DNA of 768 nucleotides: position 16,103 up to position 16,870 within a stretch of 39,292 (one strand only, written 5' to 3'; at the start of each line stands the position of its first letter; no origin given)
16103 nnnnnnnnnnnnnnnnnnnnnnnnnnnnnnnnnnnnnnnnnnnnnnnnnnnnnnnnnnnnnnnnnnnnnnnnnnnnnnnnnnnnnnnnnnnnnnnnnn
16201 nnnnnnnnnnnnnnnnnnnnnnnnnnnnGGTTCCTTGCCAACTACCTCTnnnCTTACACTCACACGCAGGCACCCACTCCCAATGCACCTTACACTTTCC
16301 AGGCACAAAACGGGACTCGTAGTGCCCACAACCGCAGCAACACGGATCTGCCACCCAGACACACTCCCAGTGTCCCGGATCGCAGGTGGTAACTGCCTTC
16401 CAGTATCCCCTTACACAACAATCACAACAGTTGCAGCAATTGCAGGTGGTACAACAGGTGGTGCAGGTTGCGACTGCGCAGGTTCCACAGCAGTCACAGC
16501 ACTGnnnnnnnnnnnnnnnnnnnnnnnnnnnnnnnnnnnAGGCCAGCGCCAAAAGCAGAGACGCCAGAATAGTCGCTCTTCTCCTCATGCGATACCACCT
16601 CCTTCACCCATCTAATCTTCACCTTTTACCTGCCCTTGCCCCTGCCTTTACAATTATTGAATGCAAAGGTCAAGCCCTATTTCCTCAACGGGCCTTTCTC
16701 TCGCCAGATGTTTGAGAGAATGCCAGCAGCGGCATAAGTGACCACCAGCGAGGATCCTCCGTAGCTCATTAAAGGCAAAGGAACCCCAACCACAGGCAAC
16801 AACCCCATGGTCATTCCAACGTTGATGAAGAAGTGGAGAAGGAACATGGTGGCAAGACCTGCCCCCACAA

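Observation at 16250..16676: Exported 112-aa protein with 24 cysteines (15 in a 29-residue block) inserted between rodA and maf, with no family I can name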

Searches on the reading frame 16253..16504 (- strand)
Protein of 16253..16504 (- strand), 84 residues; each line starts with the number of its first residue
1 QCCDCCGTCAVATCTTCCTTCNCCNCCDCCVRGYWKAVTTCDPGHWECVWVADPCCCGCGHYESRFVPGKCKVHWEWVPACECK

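Call 20: search_protein_representatives(protein=window:16253-16504:-)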
Query: 84 residues. Proteins with E-value up to 0.001 (for the whole library): 2; up to 1e-10: 1; up to 1e-30: 1. The best 2 are listed.
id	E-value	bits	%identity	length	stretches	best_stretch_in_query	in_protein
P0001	1.2e-43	164.2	98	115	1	1-83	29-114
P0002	4.1e-05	39.9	30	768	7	36-80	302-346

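Call 45: predict_structure(alignment_id=A3)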
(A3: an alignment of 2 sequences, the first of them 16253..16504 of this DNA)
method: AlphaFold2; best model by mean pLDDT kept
length: 84 residues; sequences in the alignment: 2
mean_pLDDT: 68.2   pTM: 0.34
mean pLDDT of the five models: 68.2, 65.5, 58.2, 54.8, 53.8
residues with pLDDT >= 90: 13; 70-90: 32; 50-70: 10; < 50: 29
segments of 3 or more residues with pLDDT < 50: 1-15, 24-31, 82-84
pLDDT, mean of each block of 10 residues (from residue 1): 39 49 46 77 90 80 90 83 45
secondary structure, 60 per line:
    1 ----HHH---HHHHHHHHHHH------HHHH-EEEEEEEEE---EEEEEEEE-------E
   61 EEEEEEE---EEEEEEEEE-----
elements in order: H11-21 H28-31 E33-41 E45-52 E60-67 E71-79

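Call 48: fold_search(model_id=the predicted structure, library=pdb)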
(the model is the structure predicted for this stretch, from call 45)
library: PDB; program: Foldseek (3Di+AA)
matches with E <= 10: 214; with E <= 0.001: 0
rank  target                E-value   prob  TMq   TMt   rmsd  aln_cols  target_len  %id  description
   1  8egr_I                8.8e-01  0.10  0.20  0.09   7.8        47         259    8  Upper tail structure of Staphylococcus phage Andhra (released 2022-12-14)
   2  1zor_B                9.9e-01  0.16  0.20  0.05  12.6        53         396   11  Isocitrate dehydrogenase from the hyperthermophile Thermotoga maritima (released 2006-05-16)
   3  6vg0_C                1.2e+00  0.18  0.20  0.05  12.8        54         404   13  CRYSTAL STRUCTURE OF HUMAN CYTOSOLIC ISOCITRATE DEHYDROGENASE (IDH1) R132H MUTANT IN COMPLEX WITH NADPH and AGI-15056 (released 2020-02-05)
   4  4l04_C                1.3e+00  0.18  0.20  0.05  12.3        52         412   12  Crystal Structure Analysis of human IDH1 mutants in complex with NADP+ and Ca2+/alpha-Ketoglutarate (released 2013-07-31)
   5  1zor_A                1.3e+00  0.14  0.19  0.05  12.5        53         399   11  Isocitrate dehydrogenase from the hyperthermophile Thermotoga maritima (released 2006-05-16)
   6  3j7a_N                1.4e+00  0.13  0.27  0.25   6.7        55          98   13  Cryo-EM structure of the Plasmodium falciparum 80S ribosome bound to the anti-protozoan drug emetine, small subunit (released 2014-07-16)
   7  2n2j_MODEL_1_A        1.4e+00  0.21  0.23  0.30  15.9        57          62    7  Solution structure of the EBNA-2 N-terminal Dimerization (END) domain from the Epstein-barr virus (released 2015-06-10)
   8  4ja8_B                1.5e+00  0.14  0.19  0.05  12.1        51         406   12  Complex of Mitochondrial Isocitrate Dehydrogenase R140Q Mutant with AGI-6780 Inhibitor (released 2013-04-10)
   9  4aou                  1.7e+00  0.14  0.20  0.05  12.1        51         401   10  CtIDH bound to NADP. The complex structures of Isocitrate dehydrogenase from Clostridium thermocellum and Desulfotalea p (released 2012-07-11)
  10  3us8_A                1.7e+00  0.05  0.15  0.05  13.4        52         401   15  Crystal Structure of an isocitrate dehydrogenase from Sinorhizobium meliloti 1021 (released 2011-12-14)
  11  5i96_B                1.8e+00  0.12  0.19  0.05  13.1        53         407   11  Crystal Structure of Human Mitochondrial Isocitrate Dehydrogenase (IDH2) R140Q Mutant Homodimer in Complex with AG-221 (released 2017-03-08)
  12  4aoy_A                1.8e+00  0.07  0.17  0.06   9.8        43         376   12  Open CtIDH. The complex structures of Isocitrate dehydrogenase from Clostridium thermocellum and Desulfotalea psychrop (released 2012-04-25)
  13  7vnn_A                2.0e+00  0.38  0.33  0.06   3.7        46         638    4  Complex structure of Clostridioides difficile enzymatic component (CDTa) and binding component (CDTb) pore with long s (released 2022-10-26)
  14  8z5v_A                2.0e+00  0.18  0.24  0.16   5.8        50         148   10  Cryo-EM structure of the MS ring (C34) within the polar flagellar motor (released 2025-10-22)
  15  5svo_B                2.0e+00  0.13  0.20  0.05  13.0        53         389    9  Structure of IDH2 mutant R140Q (released 2017-02-08)
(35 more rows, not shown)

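Call 68: search_protein_families(library=pfam, proteins=[P0002], max_evalue=0.01)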
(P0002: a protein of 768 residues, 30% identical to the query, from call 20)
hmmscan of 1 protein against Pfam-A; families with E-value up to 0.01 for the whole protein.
P0002 (768 aa): 9 families
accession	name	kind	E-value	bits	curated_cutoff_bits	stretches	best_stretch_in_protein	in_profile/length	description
PF13088.12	BNR_2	-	4e-16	59.6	31.4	2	206-412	81-256/277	BNR repeat-like domain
PF02012.26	BNR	-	1.4e-13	49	27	0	396-405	2-11/12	BNR/Asp-box repeat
PF21471.3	Reelin_subrepeat-B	-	9.3e-12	45.3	27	0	390-413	58-81/127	Reelin subrepeat B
PF13859.12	BNR_3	-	8.9e-07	29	27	0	310-411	9-109/308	BNR repeat-like domain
PF13927.12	Ig_3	-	4.3e-06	27.6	30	1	665-720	13-76/78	Immunoglobulin domain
PF24316.1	Tli3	-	5.3e-05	24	27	0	371-413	62-105/129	T6SS Tli3 immunity protein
PF19078.6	Big_12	-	7.2e-05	23.4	27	1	461-557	1-95/102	Bacterial Ig-like domain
PF22472.1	Ago_N_2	-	0.00033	21.4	27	0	335-364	34-64/71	Argonaute, N-terminal domain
PF24793.1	GINT1_N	-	0.00065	19.3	27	0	327-345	84-102/304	Glucosamine inositolphosphorylceramide transferase 1, N-terminal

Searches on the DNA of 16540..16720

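Call 26: search_rna_families(source=window, start=16540, end=16720, threshold=evalue, max_evalue=10)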
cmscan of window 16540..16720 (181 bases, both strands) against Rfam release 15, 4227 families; matches with E-value up to 10: 0.
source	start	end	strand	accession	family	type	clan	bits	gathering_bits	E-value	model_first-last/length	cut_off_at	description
